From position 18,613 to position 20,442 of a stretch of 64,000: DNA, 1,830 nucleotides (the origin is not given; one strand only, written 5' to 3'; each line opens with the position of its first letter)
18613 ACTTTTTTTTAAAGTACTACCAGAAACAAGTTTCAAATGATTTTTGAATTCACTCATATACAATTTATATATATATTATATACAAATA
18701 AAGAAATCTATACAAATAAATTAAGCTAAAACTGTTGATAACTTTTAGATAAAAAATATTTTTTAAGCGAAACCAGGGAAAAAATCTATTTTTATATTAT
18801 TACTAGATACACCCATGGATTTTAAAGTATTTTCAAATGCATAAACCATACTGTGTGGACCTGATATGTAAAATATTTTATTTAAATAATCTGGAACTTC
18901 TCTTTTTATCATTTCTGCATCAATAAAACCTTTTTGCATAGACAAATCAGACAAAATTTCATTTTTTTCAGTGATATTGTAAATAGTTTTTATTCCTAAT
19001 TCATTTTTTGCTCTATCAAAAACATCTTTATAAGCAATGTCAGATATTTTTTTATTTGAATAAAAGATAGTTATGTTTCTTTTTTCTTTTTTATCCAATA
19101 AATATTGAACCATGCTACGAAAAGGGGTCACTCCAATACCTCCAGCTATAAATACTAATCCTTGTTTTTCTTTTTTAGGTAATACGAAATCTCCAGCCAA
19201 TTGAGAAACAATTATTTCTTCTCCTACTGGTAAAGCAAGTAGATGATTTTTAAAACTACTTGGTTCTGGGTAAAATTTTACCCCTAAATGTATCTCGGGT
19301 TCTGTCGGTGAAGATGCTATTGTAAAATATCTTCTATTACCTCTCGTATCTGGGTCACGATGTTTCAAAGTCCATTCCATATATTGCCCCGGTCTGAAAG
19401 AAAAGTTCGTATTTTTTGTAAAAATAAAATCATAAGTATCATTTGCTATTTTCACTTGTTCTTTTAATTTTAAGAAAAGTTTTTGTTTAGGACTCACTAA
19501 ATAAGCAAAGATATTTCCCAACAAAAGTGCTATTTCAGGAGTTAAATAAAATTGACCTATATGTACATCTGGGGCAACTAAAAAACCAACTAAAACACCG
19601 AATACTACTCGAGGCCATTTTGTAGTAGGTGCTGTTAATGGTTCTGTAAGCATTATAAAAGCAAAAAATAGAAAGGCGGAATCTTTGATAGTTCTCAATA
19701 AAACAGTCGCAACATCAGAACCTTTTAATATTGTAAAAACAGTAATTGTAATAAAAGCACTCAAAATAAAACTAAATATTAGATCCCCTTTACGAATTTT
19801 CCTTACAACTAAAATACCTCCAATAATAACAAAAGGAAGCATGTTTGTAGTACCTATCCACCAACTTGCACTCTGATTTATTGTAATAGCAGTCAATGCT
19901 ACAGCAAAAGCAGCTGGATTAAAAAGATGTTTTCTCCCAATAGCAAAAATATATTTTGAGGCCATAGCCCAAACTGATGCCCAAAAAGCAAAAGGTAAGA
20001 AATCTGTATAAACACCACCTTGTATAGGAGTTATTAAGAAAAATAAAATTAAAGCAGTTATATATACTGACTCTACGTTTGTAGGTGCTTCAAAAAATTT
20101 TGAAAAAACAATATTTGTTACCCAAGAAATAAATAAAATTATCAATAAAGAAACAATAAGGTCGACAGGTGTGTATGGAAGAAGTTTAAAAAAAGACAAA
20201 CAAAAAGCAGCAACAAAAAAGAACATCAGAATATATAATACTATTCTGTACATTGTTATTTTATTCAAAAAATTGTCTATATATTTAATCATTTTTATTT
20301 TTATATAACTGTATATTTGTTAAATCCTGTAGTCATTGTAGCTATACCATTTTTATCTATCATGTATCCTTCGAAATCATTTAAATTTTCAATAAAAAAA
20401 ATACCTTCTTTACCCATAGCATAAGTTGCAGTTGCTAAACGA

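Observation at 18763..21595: Minimal flavin-based transmembrane electron-transfer module: FMN_bind protein, ApbE flavin transferase, RnfD/NqrB-like::FNR fusion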

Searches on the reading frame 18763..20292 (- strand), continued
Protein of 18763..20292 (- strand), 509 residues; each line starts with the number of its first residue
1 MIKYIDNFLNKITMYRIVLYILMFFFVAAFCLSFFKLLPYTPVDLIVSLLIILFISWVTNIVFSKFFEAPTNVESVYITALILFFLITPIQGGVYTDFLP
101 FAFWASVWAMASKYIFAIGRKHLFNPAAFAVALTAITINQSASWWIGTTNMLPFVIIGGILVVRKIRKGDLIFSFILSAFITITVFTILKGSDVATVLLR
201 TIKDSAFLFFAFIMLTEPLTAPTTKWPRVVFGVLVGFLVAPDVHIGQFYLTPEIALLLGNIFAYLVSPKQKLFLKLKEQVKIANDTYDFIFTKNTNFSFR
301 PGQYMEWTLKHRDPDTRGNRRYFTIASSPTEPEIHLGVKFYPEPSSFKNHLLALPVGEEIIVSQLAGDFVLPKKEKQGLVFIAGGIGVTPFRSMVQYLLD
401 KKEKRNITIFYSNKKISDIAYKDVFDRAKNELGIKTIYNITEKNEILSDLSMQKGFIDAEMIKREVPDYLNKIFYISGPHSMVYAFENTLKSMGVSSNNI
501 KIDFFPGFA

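Call 38: find_encoding_contigs(protein=P0001, flank=6000, max_places=3)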
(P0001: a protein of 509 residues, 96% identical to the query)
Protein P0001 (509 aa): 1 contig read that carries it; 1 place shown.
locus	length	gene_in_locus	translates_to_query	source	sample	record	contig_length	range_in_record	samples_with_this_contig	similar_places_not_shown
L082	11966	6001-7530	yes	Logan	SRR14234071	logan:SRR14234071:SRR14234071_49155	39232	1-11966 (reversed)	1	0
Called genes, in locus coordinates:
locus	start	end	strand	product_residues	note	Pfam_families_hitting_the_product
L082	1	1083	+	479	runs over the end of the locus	PF00932:LTD (weak), PF18911:PKD_4 (weak), PF00801:PKD (weak), PF00932:LTD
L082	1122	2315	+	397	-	PF07992:Pyr_redox_2, PF13454:NAD_binding_9 (faint), PF00070:Pyr_redox (weak)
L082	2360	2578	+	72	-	-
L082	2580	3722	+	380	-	PF00390:malic, PF03949:Malic_M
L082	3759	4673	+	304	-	PF18915:DUF5667 (faint)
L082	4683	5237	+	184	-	PF04205:FMN_bind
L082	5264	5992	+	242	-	PF02424:ApbE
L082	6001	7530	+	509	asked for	PF03116:NQR2_RnfD_RnfE, PF00175:NAD_binding_1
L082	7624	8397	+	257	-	-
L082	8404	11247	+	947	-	-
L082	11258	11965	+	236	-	?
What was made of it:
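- Closest known: Listeria-type flavin-based extracellular electron transfer. Different: It recurs only in L082, the 96%-identical relative (call 38).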

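Call 45: predict_structure(alignment_id=A1)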
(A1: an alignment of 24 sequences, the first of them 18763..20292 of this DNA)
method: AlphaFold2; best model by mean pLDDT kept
length: 509 residues; sequences in the alignment: 24
mean_pLDDT: 83.1   pTM: 0.75
mean pLDDT of the five models: 83.1, 83.1, 77.8, 75.5, 74.4
residues with pLDDT >= 90: 171; 70-90: 258; 50-70: 74; < 50: 6
segments of 3 or more residues with pLDDT < 50: 506-509
pLDDT, mean of each block of 10 residues (from residue 1): 66 76 93 90 91 91 73 78 87 71 86 63 64 66 77 89 78 91 89 86 79 75 81 87 63 78 73 90 93 82 83 68 86 90 82 90 79 89 91 96 95 92 95 95 83 90 95 90 88 94 57
secondary structure, 60 per line:
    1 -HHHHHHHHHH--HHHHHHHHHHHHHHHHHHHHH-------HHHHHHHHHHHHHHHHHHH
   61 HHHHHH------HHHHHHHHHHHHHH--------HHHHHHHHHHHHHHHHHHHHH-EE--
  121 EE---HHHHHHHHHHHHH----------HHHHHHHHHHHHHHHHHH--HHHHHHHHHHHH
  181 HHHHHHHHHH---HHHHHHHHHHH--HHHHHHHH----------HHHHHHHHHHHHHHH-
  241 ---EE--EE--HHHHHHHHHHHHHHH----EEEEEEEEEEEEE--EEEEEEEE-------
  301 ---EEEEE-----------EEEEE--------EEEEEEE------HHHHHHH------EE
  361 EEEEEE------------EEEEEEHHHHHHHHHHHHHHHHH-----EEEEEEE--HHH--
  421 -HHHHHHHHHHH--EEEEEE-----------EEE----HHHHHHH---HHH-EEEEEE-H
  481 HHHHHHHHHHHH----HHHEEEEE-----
elements in order: H2-11 H14-34 H42-66 H73-86 H95-115 H126-138 H149-166 H169-190 H194-204 H207-214 H225-239 H252-266 E271-283 E286-293 E304-308 E320-324 E333-339 H346-352 E359-366 E379-384 H385-401 E407-413 H422-432 E435-440 E452-454 H459-465 E473-478 H480-492 E500-504

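Call 49: fold_search(model_id=the predicted structure, library=pdb)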
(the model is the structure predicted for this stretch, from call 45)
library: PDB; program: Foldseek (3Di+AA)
matches with E <= 10: 1524; with E <= 0.001: 330
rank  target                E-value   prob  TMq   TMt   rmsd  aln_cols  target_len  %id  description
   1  6o0a                  5.2e-17  1.00  0.42  0.55   6.8       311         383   19  Crystal structure of flavohemoglobin from Malassezia yamatoensis with bound FAD and heme determined by iron SAD phasing (released 2019-03-06)
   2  1gvh                  1.1e-16  1.00  0.42  0.53   7.2       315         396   18  The X-ray structure of ferric Escherichia coli flavohemoglobin reveals an unespected geometry of the distal heme pocket (released 2002-08-06)
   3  5ogx                  1.8e-16  1.00  0.41  0.62   2.8       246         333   22  Crystal structure of Amycolatopsis cytochrome P450 reductase GcoB. (released 2018-07-04)
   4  4eh1_B                1.7e-15  1.00  0.40  0.83   3.1       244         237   18  Crystal Structure of the Flavohem-like-FAD/NAD Binding Domain of Nitric Oxide Dioxygenase from Vibrio cholerae O1 biov (released 2012-04-25)
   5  7qty                  1.8e-15  1.00  0.42  0.74   4.9       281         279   21  X-ray structure of FAD domain of NqrF of Klebsiella pneumoniae (released 2022-02-09)
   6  4eh1_A                2.0e-15  1.00  0.41  0.84   2.9       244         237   18  Crystal Structure of the Flavohem-like-FAD/NAD Binding Domain of Nitric Oxide Dioxygenase from Vibrio cholerae O1 biov (released 2012-04-25)
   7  4g1v                  4.4e-15  1.00  0.41  0.51  11.4       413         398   18  X-ray structure of yeast flavohemoglobin (released 2012-11-14)
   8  8qta                  7.5e-15  1.00  0.38  0.47  14.7       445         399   14  Cryo-EM structure of Streptococcus pneumoniae NADPH oxidase F397A mutant in complex with NADPH (released 2024-07-24)
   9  7qu5                  1.8e-14  1.00  0.42  0.73   5.5       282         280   20  X-ray structure of FAD domain of NqrF of Pseudomonas aeruginosa (released 2022-02-09)
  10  7qu3                  2.2e-14  1.00  0.41  0.72   5.5       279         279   20  X-ray structure of FAD domain of NqrF of Pseudomonas aeruginosa (released 2022-02-09)
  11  2r6h_B                3.0e-14  1.00  0.41  0.71   4.8       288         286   18  Crystal structure of the domain comprising the NAD binding and the FAD binding regions of the NADH:ubiquinone oxidored (released 2007-09-11)
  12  2xnj_A                3.2e-14  1.00  0.40  0.77   3.5       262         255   16  Crystal structure of an engineered Ferredoxin(flavodoxin) NADP(H) Reductase (FPR) from Escherichia coli (released 2011-02-23)
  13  8a1t_F                3.7e-14  1.00  0.42  0.52   4.6       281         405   21  Sodium pumping NADH-quinone oxidoreductase (released 2023-06-14)
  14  2r6h_C                3.9e-14  1.00  0.41  0.70   5.1       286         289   18  Crystal structure of the domain comprising the NAD binding and the FAD binding regions of the NADH:ubiquinone oxidored (released 2007-09-11)
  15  8qt6                  4.1e-14  1.00  0.36  0.45  17.3       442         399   15  Cryo-EM structure of Streptococcus pneumoniae NADPH oxidase (released 2024-07-24)
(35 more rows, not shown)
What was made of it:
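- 18766..19485 (-): Cytoplasmic FNR-like domain that binds FAD and NAD(P)H (aa 270-509). Foldseek TM-scores normalised to the target of 0.7-0.84 to Fre, FPR and the NqrF FAD domain (call 49).
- Closest known: NOX/MsrQ-like ferric-reductase-domain::FNR fusions. Same: The FNR domain matches the SpNOX dehydrogenase domain structurally (call 49).
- Checked: The C-terminal half matches complete two-domain FNR modules such as Fre, the NqrF FAD domain and flavohemoglobin (TM-score normalised to the target up to 0.84; call 49).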

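Call 60: list_cluster_members(proteins=[P0271, window:18763-20292:-, window:21056-21595:-])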
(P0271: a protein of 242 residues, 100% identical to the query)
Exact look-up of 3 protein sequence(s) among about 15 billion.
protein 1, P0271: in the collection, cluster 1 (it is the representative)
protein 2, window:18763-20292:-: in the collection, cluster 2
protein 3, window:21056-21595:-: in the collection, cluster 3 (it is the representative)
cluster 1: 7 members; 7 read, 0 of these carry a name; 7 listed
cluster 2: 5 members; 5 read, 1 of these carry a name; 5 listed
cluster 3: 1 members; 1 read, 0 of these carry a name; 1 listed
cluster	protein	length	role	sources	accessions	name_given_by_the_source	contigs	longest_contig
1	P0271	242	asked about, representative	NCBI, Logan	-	-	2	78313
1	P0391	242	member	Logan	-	-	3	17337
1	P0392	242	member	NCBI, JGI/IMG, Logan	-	-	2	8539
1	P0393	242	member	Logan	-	-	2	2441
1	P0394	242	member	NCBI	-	-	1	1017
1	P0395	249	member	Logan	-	-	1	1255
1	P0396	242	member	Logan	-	-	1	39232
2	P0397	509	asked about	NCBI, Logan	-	-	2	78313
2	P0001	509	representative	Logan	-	-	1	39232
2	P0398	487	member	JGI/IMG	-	ferredoxin-NADP reductase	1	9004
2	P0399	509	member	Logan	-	-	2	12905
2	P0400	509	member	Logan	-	-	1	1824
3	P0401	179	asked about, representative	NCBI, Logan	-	-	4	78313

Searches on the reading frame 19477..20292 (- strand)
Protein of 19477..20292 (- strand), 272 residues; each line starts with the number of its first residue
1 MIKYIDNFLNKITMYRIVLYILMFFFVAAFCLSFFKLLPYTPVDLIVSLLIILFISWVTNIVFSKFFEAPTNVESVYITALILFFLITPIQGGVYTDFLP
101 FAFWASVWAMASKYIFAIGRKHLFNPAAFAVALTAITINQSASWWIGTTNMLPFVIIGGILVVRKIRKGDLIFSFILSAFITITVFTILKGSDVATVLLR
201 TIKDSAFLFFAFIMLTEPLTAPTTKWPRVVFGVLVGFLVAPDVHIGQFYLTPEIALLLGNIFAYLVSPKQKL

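Call 14: search_solved_structures(query=A2, max_evalue=1, show_alignments=4)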
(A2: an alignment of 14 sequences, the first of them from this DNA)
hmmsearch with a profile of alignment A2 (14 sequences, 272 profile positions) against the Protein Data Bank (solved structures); distinct sequences matched with E-value up to 1: 4.
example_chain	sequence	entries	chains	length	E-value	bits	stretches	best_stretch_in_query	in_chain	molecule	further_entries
8ahx_D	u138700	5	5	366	8e-05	25.6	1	154-262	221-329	Ion-translocating oxidoreductase complex subunit D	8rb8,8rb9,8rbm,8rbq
7xk3_B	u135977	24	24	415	0.11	15.3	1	148-263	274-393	Na(+)-translocating NADH-quinone reductase subunit B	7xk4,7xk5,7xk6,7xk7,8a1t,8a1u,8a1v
9lrr_B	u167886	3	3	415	0.11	15.3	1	148-263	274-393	Na(+)-translocating NADH-quinone reductase subunit B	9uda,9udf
9ud3_B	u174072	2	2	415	0.11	15.3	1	148-263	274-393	Na(+)-translocating NADH-quinone reductase subunit B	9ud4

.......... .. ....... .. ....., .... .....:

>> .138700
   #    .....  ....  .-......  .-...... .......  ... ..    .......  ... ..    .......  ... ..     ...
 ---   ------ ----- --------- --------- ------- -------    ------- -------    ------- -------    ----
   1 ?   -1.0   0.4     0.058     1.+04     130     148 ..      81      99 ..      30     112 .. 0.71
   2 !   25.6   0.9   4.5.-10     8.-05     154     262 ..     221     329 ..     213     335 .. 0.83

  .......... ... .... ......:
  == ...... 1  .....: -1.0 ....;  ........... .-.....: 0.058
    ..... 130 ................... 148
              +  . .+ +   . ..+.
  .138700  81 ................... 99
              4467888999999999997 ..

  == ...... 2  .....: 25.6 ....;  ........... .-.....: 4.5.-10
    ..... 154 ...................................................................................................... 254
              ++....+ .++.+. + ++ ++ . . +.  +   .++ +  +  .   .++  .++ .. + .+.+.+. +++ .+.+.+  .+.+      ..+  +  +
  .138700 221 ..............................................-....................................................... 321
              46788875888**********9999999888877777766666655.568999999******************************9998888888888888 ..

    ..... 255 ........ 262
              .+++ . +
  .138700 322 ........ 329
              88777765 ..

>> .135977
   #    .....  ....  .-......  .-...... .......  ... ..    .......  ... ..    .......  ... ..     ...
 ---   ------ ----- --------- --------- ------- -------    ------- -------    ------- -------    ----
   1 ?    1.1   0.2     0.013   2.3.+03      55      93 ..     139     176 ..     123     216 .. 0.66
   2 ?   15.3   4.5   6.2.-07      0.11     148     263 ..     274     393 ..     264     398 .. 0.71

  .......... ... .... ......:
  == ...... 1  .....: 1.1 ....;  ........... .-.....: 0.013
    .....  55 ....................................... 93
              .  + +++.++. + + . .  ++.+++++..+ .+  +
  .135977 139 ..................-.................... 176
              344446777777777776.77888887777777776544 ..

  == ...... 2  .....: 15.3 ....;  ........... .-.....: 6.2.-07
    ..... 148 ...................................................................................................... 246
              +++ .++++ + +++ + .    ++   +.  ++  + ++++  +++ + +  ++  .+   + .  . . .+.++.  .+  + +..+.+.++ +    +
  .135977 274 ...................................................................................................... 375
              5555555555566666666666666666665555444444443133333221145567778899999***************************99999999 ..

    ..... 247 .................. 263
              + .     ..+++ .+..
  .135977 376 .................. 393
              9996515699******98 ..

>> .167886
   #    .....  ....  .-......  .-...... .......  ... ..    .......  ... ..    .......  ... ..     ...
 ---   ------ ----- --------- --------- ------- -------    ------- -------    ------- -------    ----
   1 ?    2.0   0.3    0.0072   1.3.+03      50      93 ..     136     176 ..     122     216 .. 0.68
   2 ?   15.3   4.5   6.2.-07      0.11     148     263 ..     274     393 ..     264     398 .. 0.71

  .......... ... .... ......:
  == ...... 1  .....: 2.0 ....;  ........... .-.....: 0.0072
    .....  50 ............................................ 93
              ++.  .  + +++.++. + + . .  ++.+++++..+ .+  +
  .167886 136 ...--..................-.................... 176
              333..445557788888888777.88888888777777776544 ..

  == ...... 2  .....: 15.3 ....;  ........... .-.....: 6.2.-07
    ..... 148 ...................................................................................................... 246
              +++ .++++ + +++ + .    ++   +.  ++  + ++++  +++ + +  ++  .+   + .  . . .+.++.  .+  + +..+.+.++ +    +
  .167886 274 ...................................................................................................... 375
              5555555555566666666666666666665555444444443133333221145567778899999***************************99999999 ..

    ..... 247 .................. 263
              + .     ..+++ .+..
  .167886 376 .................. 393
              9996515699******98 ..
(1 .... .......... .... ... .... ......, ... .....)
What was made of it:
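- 19489..20292 (-): RnfD/NqrB-like membrane domain with 10 helices (aa 1-268). Profile hit to RnfD 8ahx_D, E 8e-5 (call 14).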

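Call 55: predict_structure(alignment_id=A2)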
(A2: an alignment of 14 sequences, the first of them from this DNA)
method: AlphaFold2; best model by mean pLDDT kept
length: 272 residues; sequences in the alignment: 14
mean_pLDDT: 76.8   pTM: 0.78
mean pLDDT of the five models: 76.8, 73.4, 71.4, 69.8, 67.3
residues with pLDDT >= 90: 33; 70-90: 170; 50-70: 57; < 50: 12
segments of 3 or more residues with pLDDT < 50: 244-250, 268-272
pLDDT, mean of each block of 10 residues (from residue 1): 74 80 92 90 91 93 84 81 87 73 87 69 65 70 77 88 80 85 83 81 78 66 74 75 48 60 53 33
secondary structure, 60 per line:
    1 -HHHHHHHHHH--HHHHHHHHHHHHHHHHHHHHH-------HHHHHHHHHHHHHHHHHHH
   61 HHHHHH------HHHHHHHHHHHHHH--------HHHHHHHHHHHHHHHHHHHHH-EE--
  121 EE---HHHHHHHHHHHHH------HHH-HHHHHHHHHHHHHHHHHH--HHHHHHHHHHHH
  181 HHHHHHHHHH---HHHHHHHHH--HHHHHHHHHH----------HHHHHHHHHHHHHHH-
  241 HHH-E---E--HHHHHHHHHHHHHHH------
elements in order: H2-11 H14-34 H42-66 H73-86 H95-115 H126-138 H149-166 H169-190 H194-202 H205-214 H225-239 H252-266

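Call 57: fold_search(model_id=the predicted structure, library=pdb)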
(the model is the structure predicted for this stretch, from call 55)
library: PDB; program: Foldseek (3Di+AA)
matches with E <= 10: 131; with E <= 0.001: 11
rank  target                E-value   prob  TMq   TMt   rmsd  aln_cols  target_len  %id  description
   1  9eri_D                1.3e-05  1.00  0.69  0.60   5.4       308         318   16  Cryo-EM structure of sodium pumping Rnf complex from Acetobacterium woodii bound to NADH (released 2025-03-05)
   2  8ahx_D                2.0e-05  1.00  0.69  0.55   6.5       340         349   14  Cryo-EM structure of the nitrogen-fixation associated NADH:ferredoxin oxidoreductase RNF from Azotobacter vinelandii (released 2023-11-01)
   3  8rbq_D                3.6e-05  1.00  0.71  0.64   5.4       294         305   18  Cryo-EM structure of the NADH:ferredoxin oxidoreductase RNF from Azotobacter vinelandii, dithionite reduced (released 2024-06-26)
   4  7xk3_B                1.0e-04  1.00  0.61  0.44   5.0       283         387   16  Cryo-EM structure of Na+-pumping NADH-ubiquinone oxidoreductase from Vibrio cholerae, state 1 (released 2022-07-20)
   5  9uuu_B                1.3e-04  1.00  0.58  0.42   7.0       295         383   15  Cryo-EM structure of Na+-translocating NADH-ubiquinone oxidoreductase from Vibrio cholerae reduced by NADH (released 2025-06-25)
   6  7zc6_D                1.3e-04  1.00  0.67  0.61   5.8       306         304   20  Na+ - translocating ferredoxin: NAD+ reductase (Rnf) of C. tetanomorphum (released 2022-09-28)
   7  9lrr_B                1.9e-04  1.00  0.60  0.41   6.8       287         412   15  Cryo-EM structure of Na+-translocating NADH-ubiquinone oxidoreductase NqrB-G141A mutant from Vibrio cholerae with boun (released 2025-04-23)
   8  7xk6_B                2.1e-04  1.00  0.60  0.41   5.1       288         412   16  Cryo-EM structure of Na+-pumping NADH-ubiquinone oxidoreductase from Vibrio cholerae, with aurachin D-42 (released 2022-07-20)
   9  9ud3_B                2.6e-04  1.00  0.60  0.43   5.3       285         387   15  Cryo-EM structure of Na+-translocating NADH-ubiquinone oxidoreductase NqrB-T236Y mutant from Vibrio cholerae (released 2025-06-25)
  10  8a1x_B                2.8e-04  1.00  0.57  0.41   5.7       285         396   15  Sodium pumping NADH-quinone oxidoreductase with inhibitor DQA (released 2023-06-14)
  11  8ad0_B                3.4e-04  1.00  0.65  0.47   4.9       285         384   16  X-ray structure of Na+-NQR from Vibrio cholerae in different conformation at 3.1 A (released 2023-07-12)
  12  8evu_B                1.5e-03  1.00  0.59  0.41   5.2       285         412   15  Cryo EM structure of Vibrio cholerae NQR (released 2022-11-16)
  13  8a1t_B                1.7e-03  1.00  0.61  0.44   4.7       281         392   16  Sodium pumping NADH-quinone oxidoreductase (released 2023-06-14)
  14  8a1v_B                2.1e-03  1.00  0.58  0.42   6.2       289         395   17  Sodium pumping NADH-quinone oxidoreductase with substrate Q2 (released 2023-06-14)
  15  8acw_B                2.6e-03  1.00  0.61  0.45   5.1       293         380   15  X-ray structure of Na+-NQR from Vibrio cholerae at 3.4 A resolution (released 2023-07-12)
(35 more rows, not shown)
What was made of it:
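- Closest known: Rnf complex. Same: The membrane domain has the RnfD fold (call 57).
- Closest known: Na+-NQR. Same: The membrane domain resembles NqrB (calls 14, 57).
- The fold shows weak similarity to urea and ammonium channels (call 57).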

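Call 58: search_protein_representatives(protein=window:19477-20292:-)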
Query: 272 residues. Proteins with E-value up to 0.001 (for the whole library): 1514; up to 1e-10: 782; up to 1e-30: 352. The best 150 are listed.
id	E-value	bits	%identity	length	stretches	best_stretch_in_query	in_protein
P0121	7.7e-87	307.9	54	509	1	1-272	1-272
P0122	2.1e-82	293.3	54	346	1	1-272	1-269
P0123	2.7e-74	266.8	54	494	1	14-272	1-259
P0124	6.1e-74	265.6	50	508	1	3-272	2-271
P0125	2.6e-70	253.7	51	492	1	1-272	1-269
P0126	3.1e-70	253.4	50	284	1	1-270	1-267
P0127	4.3e-70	253.0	48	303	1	1-270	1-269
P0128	1.3e-67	244.8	47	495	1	1-270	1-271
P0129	3.8e-66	240.0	46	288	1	4-271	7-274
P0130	4.6e-65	236.5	50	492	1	14-272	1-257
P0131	5.0e-65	236.4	47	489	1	3-271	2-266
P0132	5.9e-65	236.1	52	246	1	1-237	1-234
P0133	4.0e-64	233.4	46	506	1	1-270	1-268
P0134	6.7e-64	232.7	64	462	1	99-272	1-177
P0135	8.1e-64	232.4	43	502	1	1-271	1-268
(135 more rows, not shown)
